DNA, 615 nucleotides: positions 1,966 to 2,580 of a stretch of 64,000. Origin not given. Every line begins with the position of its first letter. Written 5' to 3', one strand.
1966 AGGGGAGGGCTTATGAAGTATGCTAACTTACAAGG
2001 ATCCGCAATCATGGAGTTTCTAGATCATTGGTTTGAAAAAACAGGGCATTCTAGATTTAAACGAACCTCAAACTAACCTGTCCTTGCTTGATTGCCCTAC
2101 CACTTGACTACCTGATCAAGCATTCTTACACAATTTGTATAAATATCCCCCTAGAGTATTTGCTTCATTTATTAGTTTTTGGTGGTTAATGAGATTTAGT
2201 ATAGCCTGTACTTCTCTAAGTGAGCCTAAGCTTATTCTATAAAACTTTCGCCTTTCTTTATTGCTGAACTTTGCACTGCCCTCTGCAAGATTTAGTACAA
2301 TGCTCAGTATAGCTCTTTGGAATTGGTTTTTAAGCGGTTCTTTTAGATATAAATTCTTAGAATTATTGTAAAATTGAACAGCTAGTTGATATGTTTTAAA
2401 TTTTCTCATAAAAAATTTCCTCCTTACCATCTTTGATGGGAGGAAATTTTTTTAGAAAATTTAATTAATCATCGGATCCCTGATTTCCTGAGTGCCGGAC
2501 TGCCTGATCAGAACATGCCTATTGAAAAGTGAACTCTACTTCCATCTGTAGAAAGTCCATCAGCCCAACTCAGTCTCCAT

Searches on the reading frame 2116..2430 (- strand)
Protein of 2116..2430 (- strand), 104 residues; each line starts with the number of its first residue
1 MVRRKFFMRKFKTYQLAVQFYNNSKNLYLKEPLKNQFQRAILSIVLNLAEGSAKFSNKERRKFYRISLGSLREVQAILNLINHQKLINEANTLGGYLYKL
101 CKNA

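Call 89: search_protein_families(library=pfam, proteins=[window:2116-2430:-], max_evalue=0.001)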
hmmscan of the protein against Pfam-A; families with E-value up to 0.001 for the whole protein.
window:2116-2430:- (104 aa): 1 family
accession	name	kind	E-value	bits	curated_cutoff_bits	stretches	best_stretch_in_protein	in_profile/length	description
PF05635.17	23S_rRNA_IVP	-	4.5e-17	62.6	33.8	1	12-91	8-89/106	23S rRNA-intervening sequence protein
